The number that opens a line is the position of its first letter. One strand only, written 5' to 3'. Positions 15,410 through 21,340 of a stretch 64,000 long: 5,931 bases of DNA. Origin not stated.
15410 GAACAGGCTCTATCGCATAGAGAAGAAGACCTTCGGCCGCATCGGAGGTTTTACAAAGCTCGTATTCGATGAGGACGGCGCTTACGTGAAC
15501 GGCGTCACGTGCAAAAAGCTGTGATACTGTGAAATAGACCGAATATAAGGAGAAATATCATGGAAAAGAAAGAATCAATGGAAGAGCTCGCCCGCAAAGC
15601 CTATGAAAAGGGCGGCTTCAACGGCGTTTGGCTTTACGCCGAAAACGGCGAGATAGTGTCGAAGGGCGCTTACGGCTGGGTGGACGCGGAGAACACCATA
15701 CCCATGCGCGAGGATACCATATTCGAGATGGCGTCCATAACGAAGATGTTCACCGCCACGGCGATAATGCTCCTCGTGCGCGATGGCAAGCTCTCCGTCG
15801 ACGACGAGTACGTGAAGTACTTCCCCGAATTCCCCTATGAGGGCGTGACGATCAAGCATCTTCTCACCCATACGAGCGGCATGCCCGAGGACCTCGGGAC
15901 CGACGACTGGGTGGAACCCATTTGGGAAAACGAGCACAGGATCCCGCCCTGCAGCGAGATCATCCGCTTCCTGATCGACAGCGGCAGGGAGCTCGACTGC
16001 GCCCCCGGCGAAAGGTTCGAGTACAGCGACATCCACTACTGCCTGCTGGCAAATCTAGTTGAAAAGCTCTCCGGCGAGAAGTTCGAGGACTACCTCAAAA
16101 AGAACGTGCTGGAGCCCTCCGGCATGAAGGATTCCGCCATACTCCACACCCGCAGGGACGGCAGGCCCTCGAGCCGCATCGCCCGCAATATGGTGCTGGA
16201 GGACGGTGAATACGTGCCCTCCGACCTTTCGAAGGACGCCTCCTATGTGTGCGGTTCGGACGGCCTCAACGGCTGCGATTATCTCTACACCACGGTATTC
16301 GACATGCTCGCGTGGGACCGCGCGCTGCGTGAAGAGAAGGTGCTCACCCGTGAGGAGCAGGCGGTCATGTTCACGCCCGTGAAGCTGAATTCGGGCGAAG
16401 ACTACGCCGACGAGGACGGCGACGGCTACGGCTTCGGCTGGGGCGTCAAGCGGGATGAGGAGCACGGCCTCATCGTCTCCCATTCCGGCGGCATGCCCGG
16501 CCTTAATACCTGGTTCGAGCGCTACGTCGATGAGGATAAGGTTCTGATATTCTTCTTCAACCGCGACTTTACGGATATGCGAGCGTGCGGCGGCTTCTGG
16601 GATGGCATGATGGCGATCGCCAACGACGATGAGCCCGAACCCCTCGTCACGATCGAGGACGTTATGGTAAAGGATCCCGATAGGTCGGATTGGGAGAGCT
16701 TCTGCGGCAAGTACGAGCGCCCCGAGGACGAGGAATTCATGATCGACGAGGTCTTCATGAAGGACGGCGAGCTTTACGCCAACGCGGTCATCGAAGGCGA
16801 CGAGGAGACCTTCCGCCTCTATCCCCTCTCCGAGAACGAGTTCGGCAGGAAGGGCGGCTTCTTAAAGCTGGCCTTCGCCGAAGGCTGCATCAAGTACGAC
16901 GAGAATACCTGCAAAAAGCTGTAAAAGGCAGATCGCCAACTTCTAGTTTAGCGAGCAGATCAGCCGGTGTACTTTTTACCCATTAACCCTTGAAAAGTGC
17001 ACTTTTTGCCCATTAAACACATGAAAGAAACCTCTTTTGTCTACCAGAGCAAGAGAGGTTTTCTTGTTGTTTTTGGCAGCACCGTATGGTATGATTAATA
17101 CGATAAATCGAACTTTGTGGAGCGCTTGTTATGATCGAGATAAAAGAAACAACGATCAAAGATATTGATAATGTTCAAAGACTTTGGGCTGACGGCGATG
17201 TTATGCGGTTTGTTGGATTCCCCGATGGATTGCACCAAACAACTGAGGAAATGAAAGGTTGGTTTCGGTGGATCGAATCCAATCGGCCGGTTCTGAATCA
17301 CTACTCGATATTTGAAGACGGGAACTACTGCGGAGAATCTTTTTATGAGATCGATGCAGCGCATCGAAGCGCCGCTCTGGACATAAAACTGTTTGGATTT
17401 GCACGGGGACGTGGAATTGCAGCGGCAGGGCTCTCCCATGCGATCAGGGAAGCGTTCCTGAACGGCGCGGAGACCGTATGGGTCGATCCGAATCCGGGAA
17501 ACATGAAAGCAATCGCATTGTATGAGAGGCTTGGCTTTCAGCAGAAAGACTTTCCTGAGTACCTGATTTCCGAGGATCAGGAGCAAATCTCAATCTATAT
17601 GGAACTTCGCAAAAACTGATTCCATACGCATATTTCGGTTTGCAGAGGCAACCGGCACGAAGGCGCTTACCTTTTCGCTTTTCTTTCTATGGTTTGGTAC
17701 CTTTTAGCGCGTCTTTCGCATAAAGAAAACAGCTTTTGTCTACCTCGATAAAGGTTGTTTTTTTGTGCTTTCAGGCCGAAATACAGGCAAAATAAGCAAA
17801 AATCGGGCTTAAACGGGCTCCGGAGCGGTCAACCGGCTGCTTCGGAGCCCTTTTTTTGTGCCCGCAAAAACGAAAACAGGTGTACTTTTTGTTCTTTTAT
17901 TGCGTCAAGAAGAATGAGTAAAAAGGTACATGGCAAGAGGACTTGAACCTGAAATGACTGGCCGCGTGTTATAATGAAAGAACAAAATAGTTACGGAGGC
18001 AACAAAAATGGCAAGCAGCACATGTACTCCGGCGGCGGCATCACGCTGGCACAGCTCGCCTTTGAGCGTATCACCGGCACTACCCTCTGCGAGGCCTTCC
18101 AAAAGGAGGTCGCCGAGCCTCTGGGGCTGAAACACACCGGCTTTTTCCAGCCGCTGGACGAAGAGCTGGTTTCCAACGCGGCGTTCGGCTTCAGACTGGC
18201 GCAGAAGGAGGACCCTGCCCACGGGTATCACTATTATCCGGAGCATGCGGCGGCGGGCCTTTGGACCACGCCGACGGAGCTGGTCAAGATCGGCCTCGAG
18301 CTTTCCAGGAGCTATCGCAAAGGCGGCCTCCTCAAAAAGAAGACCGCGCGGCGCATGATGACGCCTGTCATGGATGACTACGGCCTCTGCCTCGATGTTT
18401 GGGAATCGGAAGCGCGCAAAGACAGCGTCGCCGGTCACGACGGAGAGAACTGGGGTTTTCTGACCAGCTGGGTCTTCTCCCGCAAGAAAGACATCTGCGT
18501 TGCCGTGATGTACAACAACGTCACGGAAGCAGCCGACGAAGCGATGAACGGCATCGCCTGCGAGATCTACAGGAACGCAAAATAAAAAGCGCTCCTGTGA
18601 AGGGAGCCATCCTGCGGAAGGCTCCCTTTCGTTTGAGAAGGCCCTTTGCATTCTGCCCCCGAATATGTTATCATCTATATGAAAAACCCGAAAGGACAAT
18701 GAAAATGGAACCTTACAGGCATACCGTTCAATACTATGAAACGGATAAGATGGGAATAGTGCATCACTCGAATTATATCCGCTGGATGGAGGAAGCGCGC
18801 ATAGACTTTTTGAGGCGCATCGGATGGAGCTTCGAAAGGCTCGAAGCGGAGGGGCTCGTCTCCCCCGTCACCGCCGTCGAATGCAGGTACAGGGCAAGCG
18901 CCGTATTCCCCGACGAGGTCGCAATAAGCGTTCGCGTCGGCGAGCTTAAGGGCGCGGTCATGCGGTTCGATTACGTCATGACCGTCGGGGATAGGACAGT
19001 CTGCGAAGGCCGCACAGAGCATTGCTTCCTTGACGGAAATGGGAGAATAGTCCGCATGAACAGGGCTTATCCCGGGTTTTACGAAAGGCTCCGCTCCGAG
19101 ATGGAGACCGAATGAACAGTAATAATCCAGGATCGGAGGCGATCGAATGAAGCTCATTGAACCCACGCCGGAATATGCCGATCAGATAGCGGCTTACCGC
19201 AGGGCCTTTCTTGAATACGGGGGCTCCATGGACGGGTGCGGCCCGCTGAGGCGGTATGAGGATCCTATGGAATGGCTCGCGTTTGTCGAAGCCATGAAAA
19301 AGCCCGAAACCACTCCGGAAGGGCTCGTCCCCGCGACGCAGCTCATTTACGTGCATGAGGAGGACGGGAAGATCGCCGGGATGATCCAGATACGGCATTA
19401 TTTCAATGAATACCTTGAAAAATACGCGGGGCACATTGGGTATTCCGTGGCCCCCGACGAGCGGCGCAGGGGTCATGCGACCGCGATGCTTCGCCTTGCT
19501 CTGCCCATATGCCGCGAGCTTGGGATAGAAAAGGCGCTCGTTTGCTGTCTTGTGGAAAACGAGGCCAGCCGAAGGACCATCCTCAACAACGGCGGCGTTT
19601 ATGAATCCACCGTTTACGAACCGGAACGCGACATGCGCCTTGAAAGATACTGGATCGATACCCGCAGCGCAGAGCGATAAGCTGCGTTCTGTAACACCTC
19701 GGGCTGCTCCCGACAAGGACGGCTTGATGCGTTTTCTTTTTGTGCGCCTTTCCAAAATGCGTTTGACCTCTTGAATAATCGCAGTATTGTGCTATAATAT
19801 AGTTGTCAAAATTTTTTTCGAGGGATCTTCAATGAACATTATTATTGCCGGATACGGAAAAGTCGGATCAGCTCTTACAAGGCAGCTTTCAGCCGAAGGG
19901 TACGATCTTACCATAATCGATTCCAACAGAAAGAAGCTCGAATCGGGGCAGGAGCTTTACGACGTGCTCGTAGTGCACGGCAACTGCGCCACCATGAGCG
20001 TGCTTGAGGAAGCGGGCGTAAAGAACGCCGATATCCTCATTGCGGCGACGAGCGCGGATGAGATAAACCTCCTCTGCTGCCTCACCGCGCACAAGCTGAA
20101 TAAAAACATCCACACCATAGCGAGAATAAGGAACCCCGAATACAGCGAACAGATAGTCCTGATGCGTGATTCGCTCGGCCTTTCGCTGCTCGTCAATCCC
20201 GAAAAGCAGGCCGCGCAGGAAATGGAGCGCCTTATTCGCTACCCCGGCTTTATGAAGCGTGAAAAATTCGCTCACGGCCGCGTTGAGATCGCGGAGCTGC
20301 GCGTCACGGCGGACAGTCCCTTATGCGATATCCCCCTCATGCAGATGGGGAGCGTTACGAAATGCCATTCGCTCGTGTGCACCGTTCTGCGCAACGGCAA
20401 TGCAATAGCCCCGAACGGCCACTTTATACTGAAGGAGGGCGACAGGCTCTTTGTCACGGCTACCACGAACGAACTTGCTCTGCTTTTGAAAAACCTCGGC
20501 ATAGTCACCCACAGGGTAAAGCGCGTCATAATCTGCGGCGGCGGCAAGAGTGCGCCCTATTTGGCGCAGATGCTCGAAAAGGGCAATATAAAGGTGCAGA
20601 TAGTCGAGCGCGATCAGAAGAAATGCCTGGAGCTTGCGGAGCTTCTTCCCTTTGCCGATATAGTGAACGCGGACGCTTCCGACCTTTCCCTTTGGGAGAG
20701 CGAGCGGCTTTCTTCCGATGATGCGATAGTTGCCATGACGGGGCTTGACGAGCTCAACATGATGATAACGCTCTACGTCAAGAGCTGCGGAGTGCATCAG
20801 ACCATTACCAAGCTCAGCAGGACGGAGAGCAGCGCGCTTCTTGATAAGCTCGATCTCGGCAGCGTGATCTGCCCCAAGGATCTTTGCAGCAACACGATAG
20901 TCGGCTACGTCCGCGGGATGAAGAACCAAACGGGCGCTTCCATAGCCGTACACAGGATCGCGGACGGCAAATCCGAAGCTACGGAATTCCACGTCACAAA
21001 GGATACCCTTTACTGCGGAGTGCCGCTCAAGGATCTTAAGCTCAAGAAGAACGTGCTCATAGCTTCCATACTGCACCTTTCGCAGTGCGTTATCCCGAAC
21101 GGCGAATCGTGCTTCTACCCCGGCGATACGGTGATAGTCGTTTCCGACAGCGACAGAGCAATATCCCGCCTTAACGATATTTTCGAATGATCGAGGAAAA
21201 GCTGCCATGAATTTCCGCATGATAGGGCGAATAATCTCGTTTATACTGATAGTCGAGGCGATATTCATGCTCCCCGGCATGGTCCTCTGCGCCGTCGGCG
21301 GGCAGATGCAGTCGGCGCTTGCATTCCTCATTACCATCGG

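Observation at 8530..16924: Single-strand island alternating beta-lactamase-fold hydrolases and GNAT acetyltransferases around a PepF peptidase, with a Rosetta-stone GNAT-hydrolase fusion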

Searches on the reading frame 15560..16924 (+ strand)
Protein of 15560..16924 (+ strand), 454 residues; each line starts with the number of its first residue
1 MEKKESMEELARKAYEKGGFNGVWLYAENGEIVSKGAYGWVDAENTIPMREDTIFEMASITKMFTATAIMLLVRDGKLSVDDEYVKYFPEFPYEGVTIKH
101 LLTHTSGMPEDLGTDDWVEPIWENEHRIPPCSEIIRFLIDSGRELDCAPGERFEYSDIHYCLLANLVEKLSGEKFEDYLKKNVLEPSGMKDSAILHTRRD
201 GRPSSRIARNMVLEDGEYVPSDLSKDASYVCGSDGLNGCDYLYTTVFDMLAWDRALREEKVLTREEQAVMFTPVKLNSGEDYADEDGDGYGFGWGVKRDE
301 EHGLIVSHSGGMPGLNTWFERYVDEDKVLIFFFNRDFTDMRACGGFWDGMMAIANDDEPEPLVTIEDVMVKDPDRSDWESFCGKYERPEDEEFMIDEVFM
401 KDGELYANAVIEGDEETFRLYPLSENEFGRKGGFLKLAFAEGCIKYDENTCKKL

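Call 3: search_protein_families(library=pfam, proteins=[window:15560-16924:+], max_evalue=0.01)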
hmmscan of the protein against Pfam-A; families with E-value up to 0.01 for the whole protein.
window:15560-16924:+ (454 aa): 1 family
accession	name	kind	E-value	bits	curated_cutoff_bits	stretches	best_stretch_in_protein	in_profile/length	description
PF00144.29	Beta-lactamase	-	6.8e-56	190.3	27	1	10-340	4-315/329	Beta-lactamase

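Call 4: search_protein_families(library=ncbifam, proteins=[window:15560-16924:+], max_evalue=0.01)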
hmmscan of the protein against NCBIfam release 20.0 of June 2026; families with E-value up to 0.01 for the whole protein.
window:15560-16924:+ (454 aa): 47 families (the best 25 are shown)
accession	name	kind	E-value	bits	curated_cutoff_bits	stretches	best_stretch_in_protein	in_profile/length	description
NF007943.0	PRK10662.1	equivalog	1e-27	96.8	266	1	6-319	36-340/380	D-alanyl-D-alanine-carboxypeptidase/endopeptidase AmpH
NF009622.0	PRK13128.1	equivalog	7.5e-20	70.9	443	1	22-335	25-314/518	D-aminopeptidase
NF052559.1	MthAcHydAcmB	equivalog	1e-16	60.7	550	2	92-263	116-282/391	methyl acetate hydrolase AcmB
NF002968.0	PRK03642.1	equivalog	3.4e-14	52.5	385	1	18-192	53-240/432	penicillin binding protein PBP4B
NF033085.1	bla_class_C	equivalog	3.4e-14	52.4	415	1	37-193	38-184/356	class C beta-lactamase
NF038069.1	blaIDC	exception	7.7e-11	41.5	850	1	37-195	72-220/395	IDC family class C beta-lactamase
NF038269.1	lipase_LipE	equivalog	1.7e-10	40.6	750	1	42-190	76-218/407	lipase LipE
NF000423.2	blaSRT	exception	2.4e-10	40.1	860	1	38-110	59-134/378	SRT/SST family class C beta-lactamase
NF038238.1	blaBUT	exception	3.8e-10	39.4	850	1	37-192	64-209/383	BUT family class C beta-lactamase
NF045671.1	blaPNC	exception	2.3e-09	36.6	750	1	37-112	79-158/401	PNC family class C beta-lactamase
NF041663.1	ampC_Sliq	exception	1.5e-08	34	860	1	38-110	59-134/378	cephalosporin-hydrolyzing class C beta-lactamase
NF045925.1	3-sucCA_synth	equivalog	5.8e-08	31.6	800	1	52-191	80-210/498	3-succinylated cholic acid synthase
NF000185.2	BlaEC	exception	6.4e-08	31.9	850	1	37-190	58-201/377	BlaEC family class C beta-lactamase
NF000397.2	blaACC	exception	8.7e-08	31.6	850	1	38-193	65-209/385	ACC family cephalosporin-hydrolyzing class C beta-lactamase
NF050070.1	blaAVDC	exception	1.2e-07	31.2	880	1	38-104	72-141/392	AVDC family class C beta-lactamase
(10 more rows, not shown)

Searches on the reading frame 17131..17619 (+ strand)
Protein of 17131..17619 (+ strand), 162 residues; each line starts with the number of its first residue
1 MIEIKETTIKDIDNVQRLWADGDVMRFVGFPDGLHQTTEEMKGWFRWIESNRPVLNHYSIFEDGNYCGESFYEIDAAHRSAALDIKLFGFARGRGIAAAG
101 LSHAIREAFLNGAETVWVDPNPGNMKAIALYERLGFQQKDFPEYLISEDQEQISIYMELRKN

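Call 3: search_protein_families(library=pfam, proteins=[window:17131-17619:+], max_evalue=0.01)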
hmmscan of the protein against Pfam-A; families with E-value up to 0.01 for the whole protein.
window:17131-17619:+ (162 aa): 6 families
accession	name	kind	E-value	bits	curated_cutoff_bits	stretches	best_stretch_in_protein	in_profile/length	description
PF13302.13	Acetyltransf_3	-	1.9e-11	45.3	25.4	1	5-137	5-138/138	Acetyltransferase (GNAT) domain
PF00583.31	Acetyltransf_1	-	5.9e-09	36.7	20.7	1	60-136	38-116/116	Acetyltransferase (GNAT) family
PF13523.12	Acetyltransf_8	-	0.0002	21.4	27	1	91-138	91-139/145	Acetyltransferase (GNAT) domain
PF13508.13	Acetyltransf_7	-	0.00024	21.9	27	1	91-138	40-84/84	Acetyltransferase (GNAT) domain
PF13420.13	Acetyltransf_4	-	0.0003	21.3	24.3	1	4-153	1-151/155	Acetyltransferase (GNAT) domain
PF08445.16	FR47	-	0.00087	19.7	22.1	1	92-139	34-80/86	FR47-like protein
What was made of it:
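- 17131..17619 (+): G3: GNAT of a third subfamily. It probably belongs to the system. Call 3.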

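Call 4: search_protein_families(library=ncbifam, proteins=[window:17131-17619:+], max_evalue=0.01)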
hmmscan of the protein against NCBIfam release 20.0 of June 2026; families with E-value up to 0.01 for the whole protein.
window:17131-17619:+ (162 aa): 10 families
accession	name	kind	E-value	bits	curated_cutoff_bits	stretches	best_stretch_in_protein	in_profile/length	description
TIGR01575.1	rimI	equivalog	4.9e-06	26.7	86.4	1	81-141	57-117/132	ribosomal protein S18-alanine N-acetyltransferase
NF002959.0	PRK03624.1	equivalog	9.2e-05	22.2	124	1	78-140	71-133/147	GNAT family acetyltransferase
NF007025.1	PRK09491.1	equivalog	0.00042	20.3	173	1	92-140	75-123/145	ribosomal protein S18-alanine N-acetyltransferase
NF000225.3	AAC_6p_Strep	exception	0.00058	19.8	250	1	56-137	41-125/156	aminoglycoside 6'-N-acetyltransferase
NF033083.0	AAC_3_I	equivalog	0.00059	20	200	1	91-138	89-136/145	AAC(3)-I family aminoglycoside N-acetyltransferase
NF000487.1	stat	exception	0.0014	18.2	420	1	78-137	103-162/189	streptothricin N-acetyltransferase STAT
TIGR03585.1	PseH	equivalog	0.0016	18.5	93.1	1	54-156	50-153/156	UDP-4-amino-4,6-dideoxy-N-acetyl-beta-L-altrosamine N-acetyltransferase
NF053587.1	SpmdActasePaiA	equivalog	0.0056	16.5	250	0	94-157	105-167/172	spermidine/spermine N(1)-acetyltransferase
NF033074.0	AAC_6p_Ib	exception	0.0072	16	400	1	92-139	109-157/184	AAC(6')-Ib family aminoglycoside 6'-N-acetyltransferase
NF012165.0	AAC_6p_set_A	equivalog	0.0091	15.7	280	0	111-140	120-151/177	aminoglycoside 6'-N-acetyltransferase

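Call 73: search_protein_families(library=padloc, proteins=[window:17131-17619:+], max_evalue=0.001)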
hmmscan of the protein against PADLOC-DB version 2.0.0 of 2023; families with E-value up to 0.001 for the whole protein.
window:17131-17619:+ (162 aa): 0 families

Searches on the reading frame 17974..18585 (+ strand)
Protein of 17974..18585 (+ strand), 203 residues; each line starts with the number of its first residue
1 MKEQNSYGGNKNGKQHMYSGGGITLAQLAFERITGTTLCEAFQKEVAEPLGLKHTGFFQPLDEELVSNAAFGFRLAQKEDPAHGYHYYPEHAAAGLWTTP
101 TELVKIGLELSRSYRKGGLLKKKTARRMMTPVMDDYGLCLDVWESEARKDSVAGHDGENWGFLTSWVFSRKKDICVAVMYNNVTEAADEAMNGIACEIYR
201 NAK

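Call 3: search_protein_families(library=pfam, proteins=[window:17974-18585:+], max_evalue=0.01)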
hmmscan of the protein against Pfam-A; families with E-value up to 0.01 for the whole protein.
window:17974-18585:+ (203 aa): 1 family
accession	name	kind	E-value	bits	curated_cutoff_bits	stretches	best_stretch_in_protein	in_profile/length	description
PF00144.29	Beta-lactamase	-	2.9e-20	73.1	27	1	12-190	138-318/329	Beta-lactamase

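Call 4: search_protein_families(library=ncbifam, proteins=[window:17974-18585:+], max_evalue=0.01)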
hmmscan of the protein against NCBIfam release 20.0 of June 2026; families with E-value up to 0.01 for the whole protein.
window:17974-18585:+ (203 aa): 3 families
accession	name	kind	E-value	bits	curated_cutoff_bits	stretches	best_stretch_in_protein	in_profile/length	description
NF007943.0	PRK10662.1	equivalog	0.00093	17.9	266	1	12-105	179-265/380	D-alanyl-D-alanine-carboxypeptidase/endopeptidase AmpH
NF002968.0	PRK03642.1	equivalog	0.001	18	385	1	11-62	196-246/432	penicillin binding protein PBP4B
NF052559.1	MthAcHydAcmB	equivalog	0.0071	15.1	550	1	20-59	176-215/391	methyl acetate hydrolase AcmB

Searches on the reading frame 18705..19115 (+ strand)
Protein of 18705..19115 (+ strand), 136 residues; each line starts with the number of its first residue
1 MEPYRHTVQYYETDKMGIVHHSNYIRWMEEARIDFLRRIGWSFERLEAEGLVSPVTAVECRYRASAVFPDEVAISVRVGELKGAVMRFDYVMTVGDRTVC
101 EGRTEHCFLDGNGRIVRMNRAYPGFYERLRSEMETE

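Call 24: search_protein_families(library=pfam, proteins=[window:18705-19115:+], max_evalue=1)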
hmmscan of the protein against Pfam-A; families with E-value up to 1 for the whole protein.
window:18705-19115:+ (136 aa): 4 families
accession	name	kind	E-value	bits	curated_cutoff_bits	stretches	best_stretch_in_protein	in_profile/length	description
PF13279.12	4HBT_2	-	1.7e-16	61.2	25.5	1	9-117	2-113/122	Thioesterase-like superfamily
PF03061.28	4HBT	-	9.1e-12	45.6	20.6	1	16-100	1-78/79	Thioesterase superfamily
PF22636.2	FlK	-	0.0029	18.1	27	1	49-109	40-100/103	Fluoroacetyl-CoA-specific thioesterase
PF02661.23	Fic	-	0.061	14.6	24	1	106-118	75-87/93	Fic/DOC family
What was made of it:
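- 18705..19115 (+): 4HBT-fold thioesterase. Its link to the system is unproven. Call 24.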

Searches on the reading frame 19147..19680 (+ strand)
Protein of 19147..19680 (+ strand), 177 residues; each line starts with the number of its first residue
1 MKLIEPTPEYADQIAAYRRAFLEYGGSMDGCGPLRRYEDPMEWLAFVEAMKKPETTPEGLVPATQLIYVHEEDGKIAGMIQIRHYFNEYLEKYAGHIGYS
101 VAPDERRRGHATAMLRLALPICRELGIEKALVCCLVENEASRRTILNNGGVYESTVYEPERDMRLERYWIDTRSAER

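Call 3: search_protein_families(library=pfam, proteins=[window:19147-19680:+], max_evalue=0.01)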
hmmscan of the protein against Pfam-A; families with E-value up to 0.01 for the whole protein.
window:19147-19680:+ (177 aa): 5 families
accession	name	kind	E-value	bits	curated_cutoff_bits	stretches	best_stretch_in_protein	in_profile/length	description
PF00583.31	Acetyltransf_1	-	1.5e-12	48.3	20.7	1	65-143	33-109/116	Acetyltransferase (GNAT) family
PF13302.13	Acetyltransf_3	-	2.9e-09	38.2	25.4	1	68-149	58-136/138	Acetyltransferase (GNAT) domain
PF13508.13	Acetyltransf_7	-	1.1e-06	29.4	27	1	66-135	4-67/84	Acetyltransferase (GNAT) domain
PF13527.13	Acetyltransf_9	-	0.00018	21.9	25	1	66-128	42-107/127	Acetyltransferase (GNAT) domain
PF13673.13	Acetyltransf_10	-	0.0022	18.4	23.6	1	60-129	26-87/128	Acetyltransferase (GNAT) domain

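Call 4: search_protein_families(library=ncbifam, proteins=[window:19147-19680:+], max_evalue=0.01)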
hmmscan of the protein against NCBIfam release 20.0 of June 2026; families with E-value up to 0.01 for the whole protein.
window:19147-19680:+ (177 aa): 3 families
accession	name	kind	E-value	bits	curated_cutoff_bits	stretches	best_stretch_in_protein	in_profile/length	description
NF040503.1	resist_ArsN1a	equivalog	4e-05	23.4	170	1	65-172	48-152/159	arsinothricin resistance N-acetyltransferase ArsN1 family A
NF008212.0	PRK10975.1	equivalog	0.00067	19.5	219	1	68-157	142-227/232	dTDP-4-amino-4,6-dideoxy-D-galactose acyltransferase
TIGR02382.1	wecD_rffC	equivalog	0.0046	16.5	195.1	1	68-157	102-187/191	dTDP-4-amino-4,6-dideoxy-D-galactose acyltransferase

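Call 73: search_protein_families(library=padloc, proteins=[window:19147-19680:+], max_evalue=0.001)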
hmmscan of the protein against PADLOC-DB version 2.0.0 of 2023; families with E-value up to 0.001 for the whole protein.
window:19147-19680:+ (177 aa): 0 families

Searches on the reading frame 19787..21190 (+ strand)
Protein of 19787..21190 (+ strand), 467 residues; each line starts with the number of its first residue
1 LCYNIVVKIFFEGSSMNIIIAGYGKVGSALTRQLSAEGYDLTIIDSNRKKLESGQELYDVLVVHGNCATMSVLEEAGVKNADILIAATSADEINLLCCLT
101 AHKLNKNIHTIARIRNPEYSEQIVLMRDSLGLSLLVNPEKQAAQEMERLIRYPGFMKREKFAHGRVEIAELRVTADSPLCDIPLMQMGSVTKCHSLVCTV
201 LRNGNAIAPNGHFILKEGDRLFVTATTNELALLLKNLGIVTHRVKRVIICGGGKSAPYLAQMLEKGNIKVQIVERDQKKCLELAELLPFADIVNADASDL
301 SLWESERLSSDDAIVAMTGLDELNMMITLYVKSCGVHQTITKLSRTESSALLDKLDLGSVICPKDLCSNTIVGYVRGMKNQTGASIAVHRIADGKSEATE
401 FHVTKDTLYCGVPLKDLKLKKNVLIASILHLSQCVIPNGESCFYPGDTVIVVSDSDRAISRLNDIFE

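Call 24: search_protein_families(library=pfam, proteins=[window:19787-21190:+], max_evalue=1)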
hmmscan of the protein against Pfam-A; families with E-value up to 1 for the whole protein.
window:19787-21190:+ (467 aa): 23 families
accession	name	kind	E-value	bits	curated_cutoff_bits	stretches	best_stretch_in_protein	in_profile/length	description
PF02254.24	TrkA_N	-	3.5e-50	169.6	23.8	2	18-123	1-105/116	TrkA-N domain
PF02080.26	TrkA_C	-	3.1e-19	69.1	27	2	168-238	1-71/71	TrkA-C domain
PF01488.26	Shikimate_DH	-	3.8e-10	40.4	24.3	2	9-93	6-88/138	Shikimate / quinate 5-dehydrogenase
PF13241.12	NAD_binding_7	-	1.5e-08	35.6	22.1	2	10-105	2-86/104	Putative NAD(P)-binding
PF03807.23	F420_oxidored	-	2.9e-07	31.4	21.6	1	19-93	4-72/94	NADP oxidoreductase coenzyme F420-dependent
PF13478.12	XdhC_C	-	5.6e-06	27.3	29.7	2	18-77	1-65/125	XdhC Rossmann domain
PF03435.24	Sacchrp_dh_NADP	-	0.00015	22.5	25.1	1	18-54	1-39/129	Saccharopine dehydrogenase NADP binding domain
PF13460.12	NAD_binding_10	-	0.00042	20.7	27.2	1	24-93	4-73/184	NAD(P)H-binding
PF01494.25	FAD_binding_3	-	0.00059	19.6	22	1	17-81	3-61/349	FAD binding domain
PF02882.25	THF_DHG_CYH_C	-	0.00064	19.5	27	1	217-320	10-109/160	Tetrahydrofolate dehydrogenase/cyclohydrolase, NAD(P)-binding domain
PF02558.23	ApbA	-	0.0029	17.7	22.2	1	18-88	1-74/150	Ketopantoate reductase PanE/ApbA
PF02826.25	2-Hacid_dh_C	-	0.003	17.4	25.1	1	15-52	36-73/178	D-isomer specific 2-hydroxyacid dehydrogenase, NAD binding domain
PF21799.2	MurD-like_N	-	0.013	16.2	27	1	17-66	2-51/88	Mur ligase MurD-like, N-terminal domain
PF00070.33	Pyr_redox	-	0.017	16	22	1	246-278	1-33/82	Pyridine nucleotide-disulphide oxidoreductase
PF05368.20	NmrA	-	0.017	15.2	27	1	19-93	7-84/298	NmrA-like family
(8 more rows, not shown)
